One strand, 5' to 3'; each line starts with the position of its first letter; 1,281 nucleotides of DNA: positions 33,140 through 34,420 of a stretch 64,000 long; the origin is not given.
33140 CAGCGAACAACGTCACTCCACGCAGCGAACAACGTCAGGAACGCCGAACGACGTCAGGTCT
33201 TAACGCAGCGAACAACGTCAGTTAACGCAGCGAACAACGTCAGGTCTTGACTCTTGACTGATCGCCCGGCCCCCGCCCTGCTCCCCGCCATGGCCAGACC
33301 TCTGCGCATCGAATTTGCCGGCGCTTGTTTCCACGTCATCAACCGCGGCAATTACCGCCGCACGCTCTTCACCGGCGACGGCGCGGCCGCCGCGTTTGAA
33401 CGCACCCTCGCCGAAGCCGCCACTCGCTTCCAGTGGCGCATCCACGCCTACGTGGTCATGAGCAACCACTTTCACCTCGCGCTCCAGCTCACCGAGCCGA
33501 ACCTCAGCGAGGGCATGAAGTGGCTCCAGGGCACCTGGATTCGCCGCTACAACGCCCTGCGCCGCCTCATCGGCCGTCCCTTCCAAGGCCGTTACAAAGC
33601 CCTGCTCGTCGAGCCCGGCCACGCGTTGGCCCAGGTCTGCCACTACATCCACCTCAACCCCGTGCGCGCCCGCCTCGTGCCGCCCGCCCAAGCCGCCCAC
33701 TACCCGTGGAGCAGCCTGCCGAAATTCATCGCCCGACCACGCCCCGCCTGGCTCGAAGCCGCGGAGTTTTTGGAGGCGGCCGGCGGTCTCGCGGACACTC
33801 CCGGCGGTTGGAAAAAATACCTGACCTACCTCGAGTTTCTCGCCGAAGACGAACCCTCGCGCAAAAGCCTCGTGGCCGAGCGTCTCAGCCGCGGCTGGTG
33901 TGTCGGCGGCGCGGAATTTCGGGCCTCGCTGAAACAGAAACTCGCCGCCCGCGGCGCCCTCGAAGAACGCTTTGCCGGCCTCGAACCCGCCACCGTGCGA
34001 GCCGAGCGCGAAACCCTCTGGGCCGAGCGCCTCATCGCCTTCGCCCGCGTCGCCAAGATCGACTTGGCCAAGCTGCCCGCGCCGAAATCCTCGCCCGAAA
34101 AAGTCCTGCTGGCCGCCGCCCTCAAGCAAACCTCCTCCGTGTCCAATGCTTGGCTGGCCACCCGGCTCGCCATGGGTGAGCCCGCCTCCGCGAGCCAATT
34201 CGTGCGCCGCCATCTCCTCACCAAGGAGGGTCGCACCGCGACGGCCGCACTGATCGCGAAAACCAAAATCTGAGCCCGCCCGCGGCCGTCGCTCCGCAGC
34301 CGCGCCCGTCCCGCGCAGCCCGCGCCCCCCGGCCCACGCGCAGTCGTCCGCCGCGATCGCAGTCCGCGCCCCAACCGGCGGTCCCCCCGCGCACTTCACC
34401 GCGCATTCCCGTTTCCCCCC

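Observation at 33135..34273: RAYT/IS200-like HUH tyrosine-transposase homolog with C-terminal HTH extension, preceded by an iteron-like array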

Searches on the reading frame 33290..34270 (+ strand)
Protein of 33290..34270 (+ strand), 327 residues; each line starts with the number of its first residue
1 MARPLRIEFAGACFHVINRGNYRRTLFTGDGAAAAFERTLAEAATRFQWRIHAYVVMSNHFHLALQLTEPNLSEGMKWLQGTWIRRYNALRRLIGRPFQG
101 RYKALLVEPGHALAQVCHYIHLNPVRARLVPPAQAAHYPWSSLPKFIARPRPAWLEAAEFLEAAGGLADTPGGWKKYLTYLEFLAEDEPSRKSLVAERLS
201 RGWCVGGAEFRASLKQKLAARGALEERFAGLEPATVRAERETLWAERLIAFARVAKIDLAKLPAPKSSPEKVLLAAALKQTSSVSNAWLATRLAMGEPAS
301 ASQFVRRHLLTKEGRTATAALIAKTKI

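Call 4: search_protein_families(library=ncbifam, proteins=[window:33290-34270:+], max_evalue=1)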
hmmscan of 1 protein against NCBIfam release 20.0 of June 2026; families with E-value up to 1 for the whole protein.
window:33290-34270:+ (327 aa): 2 families
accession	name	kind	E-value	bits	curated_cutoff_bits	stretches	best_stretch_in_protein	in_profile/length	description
NF047646.1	REP_Tyr_transpos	equivalog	2.7e-16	59.7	80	1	6-141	4-146/146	REP-associated tyrosine transposase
NF033573.1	transpos_IS200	equivalog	1.1e-05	25.6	55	1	14-81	13-80/126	IS200/IS605 family transposase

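Call 7: search_protein_families(library=pfam, proteins=[window:33290-34270:+], max_evalue=1)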
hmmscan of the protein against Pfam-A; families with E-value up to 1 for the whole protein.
window:33290-34270:+ (327 aa): 2 families
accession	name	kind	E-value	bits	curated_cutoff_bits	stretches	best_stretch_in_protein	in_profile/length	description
PF01797.21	Y1_Tnp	-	7e-11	42.7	23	1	14-121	7-119/121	Transposase IS200 like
PF20643.2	TAF1C_C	-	0.14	13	22.5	1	259-306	31-73/80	TAF1C, C-terminal domain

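Call 13: find_homologous_proteins(query=window:33290-34270:+)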
Query window:33290-34270:+ (327 aa): 2671 proteins with E <= 0.001 among 8000 candidates; the best 120 are listed.
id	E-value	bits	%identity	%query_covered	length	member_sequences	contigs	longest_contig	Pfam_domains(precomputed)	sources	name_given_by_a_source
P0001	1.5e-208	710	98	100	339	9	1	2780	PF01797.22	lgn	-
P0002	1.2e-160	552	75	99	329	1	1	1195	PF01797.22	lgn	-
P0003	2.1e-157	542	74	100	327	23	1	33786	PF01797.22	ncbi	-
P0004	1.2e-156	539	74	100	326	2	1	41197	PF01797.22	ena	-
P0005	1.5e-156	539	73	100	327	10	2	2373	PF01797.22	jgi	jgi:REP element-mobilizing transposase RayT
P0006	2.5e-155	535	73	100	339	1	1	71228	PF01797.22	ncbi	-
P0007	4.9e-155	534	75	100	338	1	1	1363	PF01797.22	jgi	jgi:putative transposase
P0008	8.2e-155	533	74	100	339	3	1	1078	PF01797.22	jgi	-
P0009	5.1e-153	527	72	98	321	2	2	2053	PF01797.22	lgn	-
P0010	2.0e-152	525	71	98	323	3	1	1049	PF01797.22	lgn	-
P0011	2.8e-152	525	74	100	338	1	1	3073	PF01797.22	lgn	-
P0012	4.1e-152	524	73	100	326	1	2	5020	PF01797.22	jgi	jgi:putative transposase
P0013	2.7e-150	518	72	100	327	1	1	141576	PF01797.22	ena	-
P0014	5.4e-150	517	72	100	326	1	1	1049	PF01797.22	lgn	-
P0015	7.5e-150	517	70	100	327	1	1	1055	PF01797.22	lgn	-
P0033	3.7e-146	505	70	100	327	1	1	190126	PF01797.22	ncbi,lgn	ncbi:MAG: transposase [Opitutaceae bacterium]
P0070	4.8e-141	488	67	99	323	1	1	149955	PF01797.22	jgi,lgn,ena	-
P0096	5.2e-138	478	68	99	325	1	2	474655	PF01797.22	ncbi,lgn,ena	-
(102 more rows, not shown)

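Call 16: find_encoding_contigs(protein=P0001, flank=3000, max_places=4)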
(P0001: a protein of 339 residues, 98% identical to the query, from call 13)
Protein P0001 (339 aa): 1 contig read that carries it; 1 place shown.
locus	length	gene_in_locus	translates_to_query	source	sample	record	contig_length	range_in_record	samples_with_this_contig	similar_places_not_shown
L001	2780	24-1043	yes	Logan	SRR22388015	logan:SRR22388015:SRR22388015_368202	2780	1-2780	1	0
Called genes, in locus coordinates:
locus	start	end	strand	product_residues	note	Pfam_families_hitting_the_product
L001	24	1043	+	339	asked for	PF01797:Y1_Tnp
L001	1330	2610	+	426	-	PF25919:BSH_CusB (weak)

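Call 17: find_encoding_contigs(protein=P0033, flank=4000, max_places=3)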
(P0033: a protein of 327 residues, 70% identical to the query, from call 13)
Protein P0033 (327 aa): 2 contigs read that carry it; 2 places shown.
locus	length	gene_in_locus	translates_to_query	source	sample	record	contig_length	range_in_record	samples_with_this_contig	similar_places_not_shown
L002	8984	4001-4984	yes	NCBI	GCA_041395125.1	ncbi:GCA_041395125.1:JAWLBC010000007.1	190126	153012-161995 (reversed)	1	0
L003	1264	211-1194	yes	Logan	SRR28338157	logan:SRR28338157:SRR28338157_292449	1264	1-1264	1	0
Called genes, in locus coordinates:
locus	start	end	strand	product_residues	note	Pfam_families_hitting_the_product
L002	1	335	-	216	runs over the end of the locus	PF07963:N_methyl (weak)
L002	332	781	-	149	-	PF07963:N_methyl (weak)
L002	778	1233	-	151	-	PF12019:GspH (weak)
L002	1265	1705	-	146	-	PF08334:T2SSG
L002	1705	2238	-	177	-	-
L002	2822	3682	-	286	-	-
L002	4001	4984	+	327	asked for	PF01797:Y1_Tnp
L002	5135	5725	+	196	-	PF01467:CTP_transf_like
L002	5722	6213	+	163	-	PF02410:RsfS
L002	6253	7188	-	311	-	PF04338:DUF481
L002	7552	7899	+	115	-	PF07963:N_methyl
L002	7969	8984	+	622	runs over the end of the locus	PF13231:PMT_2 (weak)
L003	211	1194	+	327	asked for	PF01797:Y1_Tnp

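Call 18: find_encoding_contigs(protein=P0096, flank=4000, max_places=3)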
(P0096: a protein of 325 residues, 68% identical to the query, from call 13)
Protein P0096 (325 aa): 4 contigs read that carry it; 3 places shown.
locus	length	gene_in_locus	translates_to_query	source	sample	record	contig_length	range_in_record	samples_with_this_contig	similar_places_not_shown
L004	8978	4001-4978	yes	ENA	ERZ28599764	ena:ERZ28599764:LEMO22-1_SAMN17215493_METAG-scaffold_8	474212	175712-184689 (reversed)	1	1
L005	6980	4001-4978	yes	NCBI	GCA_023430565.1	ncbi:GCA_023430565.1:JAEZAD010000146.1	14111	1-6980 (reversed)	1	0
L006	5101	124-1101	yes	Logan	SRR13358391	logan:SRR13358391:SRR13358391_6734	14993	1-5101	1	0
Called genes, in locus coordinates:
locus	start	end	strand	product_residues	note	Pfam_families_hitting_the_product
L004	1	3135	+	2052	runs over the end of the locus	PF05593:RHS_repeat (faint), PF25023:TEN_YD-shell (faint)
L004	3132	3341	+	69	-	-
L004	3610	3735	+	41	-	-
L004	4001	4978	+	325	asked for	PF01797:Y1_Tnp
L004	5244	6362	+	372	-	PF04577:Glyco_transf_61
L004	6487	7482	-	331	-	PF00248:Aldo_ket_red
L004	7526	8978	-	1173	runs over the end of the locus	PF00512:HisKA (weak), PF02518:HATPase_c, PF00072:Response_reg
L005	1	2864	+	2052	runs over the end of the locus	PF05593:RHS_repeat (faint), PF25023:TEN_YD-shell (faint)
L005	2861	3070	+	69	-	-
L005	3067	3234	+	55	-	-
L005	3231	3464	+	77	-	-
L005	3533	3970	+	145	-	PF01797:Y1_Tnp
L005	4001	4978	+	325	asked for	PF01797:Y1_Tnp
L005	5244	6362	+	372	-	PF04577:Glyco_transf_61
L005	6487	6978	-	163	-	?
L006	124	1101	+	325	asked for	PF01797:Y1_Tnp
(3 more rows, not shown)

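Call 41: search_solved_structures(query=A2, max_evalue=1, show_alignments=2)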
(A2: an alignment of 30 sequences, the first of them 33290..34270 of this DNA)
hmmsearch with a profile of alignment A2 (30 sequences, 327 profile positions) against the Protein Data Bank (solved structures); distinct sequences matched with E-value up to 1: 5.
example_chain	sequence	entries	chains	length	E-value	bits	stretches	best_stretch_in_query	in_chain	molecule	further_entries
2efk_A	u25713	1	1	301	0.009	18.6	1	172-281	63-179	Cdc42-interacting protein 4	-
2ec2_A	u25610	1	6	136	0.069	15.7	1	13-66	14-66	136aa long hypothetical transposase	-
2xm3_A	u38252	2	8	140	0.3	13.6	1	14-87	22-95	TRANSPOSASE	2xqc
2xma_A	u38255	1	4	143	0.31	13.5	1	14-87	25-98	TRANSPOSASE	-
2xo6_A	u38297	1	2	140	0.39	13.2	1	14-87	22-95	TRANSPOSASE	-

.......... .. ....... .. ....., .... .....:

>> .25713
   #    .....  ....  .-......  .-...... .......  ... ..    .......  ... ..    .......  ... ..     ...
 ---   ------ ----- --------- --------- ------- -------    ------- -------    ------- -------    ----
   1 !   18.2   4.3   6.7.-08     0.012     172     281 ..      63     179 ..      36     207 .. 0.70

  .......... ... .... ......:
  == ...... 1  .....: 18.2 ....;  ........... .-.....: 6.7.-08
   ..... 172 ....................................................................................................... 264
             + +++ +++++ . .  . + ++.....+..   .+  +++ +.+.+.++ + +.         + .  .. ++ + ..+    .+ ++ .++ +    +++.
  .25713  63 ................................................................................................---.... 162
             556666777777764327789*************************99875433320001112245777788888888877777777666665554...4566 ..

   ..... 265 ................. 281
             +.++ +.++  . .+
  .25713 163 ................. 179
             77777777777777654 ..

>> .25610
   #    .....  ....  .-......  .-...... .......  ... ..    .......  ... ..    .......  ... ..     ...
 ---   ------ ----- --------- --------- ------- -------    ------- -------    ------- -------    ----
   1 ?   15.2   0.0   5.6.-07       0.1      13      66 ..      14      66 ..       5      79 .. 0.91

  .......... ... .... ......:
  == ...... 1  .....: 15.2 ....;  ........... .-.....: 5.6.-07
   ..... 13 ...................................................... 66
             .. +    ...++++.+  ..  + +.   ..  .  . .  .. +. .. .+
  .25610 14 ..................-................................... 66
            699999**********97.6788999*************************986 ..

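Call 46: predict_structure(alignment_id=A2)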
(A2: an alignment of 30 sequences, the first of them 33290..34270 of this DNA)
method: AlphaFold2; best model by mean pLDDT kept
length: 327 residues; sequences in the alignment: 30
mean_pLDDT: 82.1   pTM: 0.68
mean pLDDT of the five models: 82.1, 77.3, 75.0, 70.7, 67.4
residues with pLDDT >= 90: 121; 70-90: 148; 50-70: 48; < 50: 10
segments of 3 or more residues with pLDDT < 50: 1-3, 196-198, 200-202
pLDDT, mean of each block of 10 residues (from residue 1): 55 82 73 89 91 92 89 85 80 62 83 89 91 90 88 90 89 91 83 57 61 68 55 69 91 95 94 93 84 88 87 92 83
secondary structure, 60 per line:
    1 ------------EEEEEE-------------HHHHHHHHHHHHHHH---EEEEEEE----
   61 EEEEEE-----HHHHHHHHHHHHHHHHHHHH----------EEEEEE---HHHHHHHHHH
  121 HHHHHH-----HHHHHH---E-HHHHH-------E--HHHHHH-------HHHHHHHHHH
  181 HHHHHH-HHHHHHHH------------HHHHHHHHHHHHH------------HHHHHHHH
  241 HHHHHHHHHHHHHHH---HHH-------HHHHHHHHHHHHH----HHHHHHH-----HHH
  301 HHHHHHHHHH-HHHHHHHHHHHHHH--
elements in order: E13-18 H32-46 E50-56 E61-66 H72-91 E102-107 H111-126 H132-137 H143-147 H158-163 H171-186 H188-195 H208-220 H233-255 H269-281 H286-292 H298-310 H312-325

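Call 50: fold_search(model_id=the predicted structure, library=pdb)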
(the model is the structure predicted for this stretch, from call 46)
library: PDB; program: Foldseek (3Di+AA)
matches with E <= 10: 969; with E <= 0.001: 1
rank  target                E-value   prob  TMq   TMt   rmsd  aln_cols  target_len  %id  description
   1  4er8_A                1.9e-05  1.00  0.38  0.71   5.2       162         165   19  Structure of the REP associates tyrosine transposase bound to a REP hairpin (released 2012-08-15)
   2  2xqc_D                2.2e-03  1.00  0.28  0.64   9.3       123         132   24  DEINOCOCCUS RADIODURANS ISDRA2 TRANSPOSASE COMPLEXED WITH LEFT END RECOGNITION AND CLEAVAGE SITE AND ZN (released 2010-10-13)
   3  2vhg_A                2.6e-03  1.00  0.27  0.65   9.7       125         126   16  Crystal Structure of the ISHp608 Transposase in Complex with Right End 31-mer DNA (released 2008-02-19)
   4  2xm3_A                2.8e-03  1.00  0.28  0.66   5.9       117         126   25  Deinococcus radiodurans ISDra2 Transposase Left end DNA complex (released 2010-10-13)
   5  2vhg_B                3.1e-03  1.00  0.27  0.64   9.7       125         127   17  Crystal Structure of the ISHp608 Transposase in Complex with Right End 31-mer DNA (released 2008-02-19)
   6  2xo6_D                3.3e-03  1.00  0.27  0.63   2.6       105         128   25  DEINOCOCCUS RADIODURANS ISDRA2 TRANSPOSASE Y132F MUTANT COMPLEXED WITH LEFT END RECOGNITION AND CLEAVAGE SITE (released 2010-10-13)
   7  2vih_B                3.6e-03  1.00  0.27  0.64   8.3       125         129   16  CRYSTAL STRUCTURE OF THE IS608 TRANSPOSASE IN COMPLEX WITH Left END 26-MER DNA (released 2008-02-19)
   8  2xma_B                3.6e-03  1.00  0.27  0.60   5.9       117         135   26  DEINOCOCCUS RADIODURANS ISDRA2 TRANSPOSASE RIGHT END DNA COMPLEX (released 2010-10-13)
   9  2f4f_A                4.4e-03  1.00  0.28  0.64  11.4       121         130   17  Crystal structure of IS200 transposase (released 2005-12-13)
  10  2xma_A                4.6e-03  1.00  0.28  0.61   5.6       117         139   25  DEINOCOCCUS RADIODURANS ISDRA2 TRANSPOSASE RIGHT END DNA COMPLEX (released 2010-10-13)
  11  2vjv_A                4.8e-03  1.00  0.27  0.65   2.7       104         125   15  Crystal structure of the IS608 transposase in complex with left end 26-mer DNA hairpin and a 6-mer DNA representing th (released 2008-02-19)
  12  2xo6_A                5.0e-03  1.00  0.27  0.61   2.6       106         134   24  DEINOCOCCUS RADIODURANS ISDRA2 TRANSPOSASE Y132F MUTANT COMPLEXED WITH LEFT END RECOGNITION AND CLEAVAGE SITE (released 2010-10-13)
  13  2vic_A                5.0e-03  1.00  0.27  0.55  11.3       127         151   16  CRYSTAL STRUCTURE OF THE ISHP608 TRANSPOSASE IN COMPLEX with Left end 26- mer DNA and manganese (released 2008-02-19)
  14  2xma_E                5.3e-03  1.00  0.28  0.60   5.7       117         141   25  DEINOCOCCUS RADIODURANS ISDRA2 TRANSPOSASE RIGHT END DNA COMPLEX (released 2010-10-13)
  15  2xm3_C                5.8e-03  1.00  0.28  0.66   5.7       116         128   25  Deinococcus radiodurans ISDra2 Transposase Left end DNA complex (released 2010-10-13)
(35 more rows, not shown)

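Call 70: find_encoding_contigs(protein=P0013, flank=1500, max_places=2)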
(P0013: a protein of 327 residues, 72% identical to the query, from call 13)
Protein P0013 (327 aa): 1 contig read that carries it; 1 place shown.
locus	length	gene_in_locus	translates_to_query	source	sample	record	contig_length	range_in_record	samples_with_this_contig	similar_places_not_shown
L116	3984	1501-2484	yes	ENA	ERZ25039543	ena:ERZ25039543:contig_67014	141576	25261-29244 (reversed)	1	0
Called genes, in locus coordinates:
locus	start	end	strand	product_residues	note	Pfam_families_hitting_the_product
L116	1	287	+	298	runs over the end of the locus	PF13276:HTH_21, PF00665:rve, PF13683:rve_3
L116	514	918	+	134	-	-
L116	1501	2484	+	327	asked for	PF01797:Y1_Tnp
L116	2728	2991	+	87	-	-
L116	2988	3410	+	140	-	PF13470:PIN_3 (weak)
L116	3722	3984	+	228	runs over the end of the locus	-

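Call 71: find_encoding_contigs(protein=P0070, flank=1500, max_places=2)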
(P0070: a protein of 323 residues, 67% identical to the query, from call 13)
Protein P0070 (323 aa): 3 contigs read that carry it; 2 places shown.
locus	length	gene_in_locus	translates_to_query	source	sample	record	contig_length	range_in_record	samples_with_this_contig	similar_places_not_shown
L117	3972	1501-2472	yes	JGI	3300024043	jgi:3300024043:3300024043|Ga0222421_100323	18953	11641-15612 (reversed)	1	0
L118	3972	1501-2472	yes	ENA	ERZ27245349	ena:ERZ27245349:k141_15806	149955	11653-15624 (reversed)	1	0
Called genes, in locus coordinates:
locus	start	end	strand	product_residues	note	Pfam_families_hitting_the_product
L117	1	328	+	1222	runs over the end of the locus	?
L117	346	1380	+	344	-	-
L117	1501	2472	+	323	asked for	PF01797:Y1_Tnp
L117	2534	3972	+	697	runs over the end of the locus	PF00930:DPPIV_N (faint), PF26550:Tricorn_2nd, PF07676:PD40, PF26549:Tricorn_N, PF26550:Tricorn_2nd (weak), PF26549:Tricorn_N, PF07676:PD40 (weak), PF00326:Peptidase_S9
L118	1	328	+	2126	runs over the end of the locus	PF05593:RHS_repeat (faint)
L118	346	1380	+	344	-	-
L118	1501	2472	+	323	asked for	PF01797:Y1_Tnp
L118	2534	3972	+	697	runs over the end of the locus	PF00930:DPPIV_N (faint), PF26550:Tricorn_2nd, PF07676:PD40, PF26549:Tricorn_N, PF26550:Tricorn_2nd (weak), PF26549:Tricorn_N, PF07676:PD40 (weak), PF00326:Peptidase_S9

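Call 72: find_encoding_contigs(protein=P0006, flank=1500, max_places=2)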
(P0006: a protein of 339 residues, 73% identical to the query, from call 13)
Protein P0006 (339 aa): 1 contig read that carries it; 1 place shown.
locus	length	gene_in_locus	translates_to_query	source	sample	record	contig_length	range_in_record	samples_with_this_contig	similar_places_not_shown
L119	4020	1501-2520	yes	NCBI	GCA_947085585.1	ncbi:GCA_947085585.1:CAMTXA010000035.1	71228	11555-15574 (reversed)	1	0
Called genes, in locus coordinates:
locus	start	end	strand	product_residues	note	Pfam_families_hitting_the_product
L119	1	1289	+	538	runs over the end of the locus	PF22322:DUF6973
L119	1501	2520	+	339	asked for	PF01797:Y1_Tnp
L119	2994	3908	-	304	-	-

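Call 75: search_dna_similar(query=window:33290-34270:+, collection=plasmids, mode=protein, max_rows=10)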
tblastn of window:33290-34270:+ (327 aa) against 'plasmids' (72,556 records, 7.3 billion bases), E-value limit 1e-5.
Records with a match: 11; places in all: 14; records where one place covers at least 80% of the query: 0.
Best place of each record, by identity: <60% 11.
By first word of the organism name: Skermanella 3; Rhodospirillum 2; Legionella 1; Pseudoalteromonas 1; Pseudomonas 1; Iodobacter 1; Sporomusa 1; Acetoanaerobium 1.
By predicted mobility (MOB-suite, as given by PLSDB): non-mobilizable 8; mobilizable 3.
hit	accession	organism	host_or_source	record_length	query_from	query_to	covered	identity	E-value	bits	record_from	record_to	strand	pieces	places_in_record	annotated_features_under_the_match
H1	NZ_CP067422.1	Skermanella sp. TT6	Homo sapiens,single cell,skin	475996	1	221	68%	30.4%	6e-14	80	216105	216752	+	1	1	transposase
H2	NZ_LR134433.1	Legionella adelaidensis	environmental,Cooling tower water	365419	1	152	46%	38.2%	1e-25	114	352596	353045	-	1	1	transposase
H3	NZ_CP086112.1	Skermanella rosea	single cell,hydrocarbon-contaminated ...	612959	1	142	43%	36.6%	1e-11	73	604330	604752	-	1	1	transposase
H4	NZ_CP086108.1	Skermanella mucosa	single cell,crude oil contaminated ...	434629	1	142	43%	36.1%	3e-11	72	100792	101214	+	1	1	transposase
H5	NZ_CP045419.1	Pseudoalteromonas sp. THAF3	pure culture,Surface of a polyethylene ...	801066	1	142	43%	35.0%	6e-13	77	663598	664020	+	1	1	none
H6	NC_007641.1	Rhodospirillum rubrum ATCC 11170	-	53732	1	142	43%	35.0%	4e-7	59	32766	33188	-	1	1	transposase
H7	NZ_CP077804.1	Rhodospirillum rubrum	cell culture,culture collection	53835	1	142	43%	35.0%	4e-7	59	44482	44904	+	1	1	transposase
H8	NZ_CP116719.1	Pseudomonas aeruginosa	Homo sapiens,urine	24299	1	142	43%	34.0%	1e-12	76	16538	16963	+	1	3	transposase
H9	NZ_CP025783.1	Iodobacter fluviatilis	whole organism,Glacial lake sediment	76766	15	142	39%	37.2%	2e-11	72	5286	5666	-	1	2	transposase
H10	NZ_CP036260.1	Sporomusa termitida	whole organism,intestinal contents of ...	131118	1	142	43%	31.7%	2e-16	87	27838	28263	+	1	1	transposase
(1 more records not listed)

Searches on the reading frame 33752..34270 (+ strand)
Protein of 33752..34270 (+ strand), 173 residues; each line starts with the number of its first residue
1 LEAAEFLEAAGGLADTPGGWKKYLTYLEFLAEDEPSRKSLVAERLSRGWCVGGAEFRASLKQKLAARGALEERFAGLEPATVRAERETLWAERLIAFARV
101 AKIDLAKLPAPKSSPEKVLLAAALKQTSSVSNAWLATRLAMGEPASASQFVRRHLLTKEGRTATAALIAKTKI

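Call 7: search_protein_families(library=pfam, proteins=[window:33752-34270:+], max_evalue=1)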
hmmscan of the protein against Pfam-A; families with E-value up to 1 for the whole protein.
window:33752-34270:+ (173 aa): 1 family
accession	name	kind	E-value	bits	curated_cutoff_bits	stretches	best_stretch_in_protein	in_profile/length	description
PF20643.2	TAF1C_C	-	0.056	14.2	22.5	1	105-152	31-73/80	TAF1C, C-terminal domain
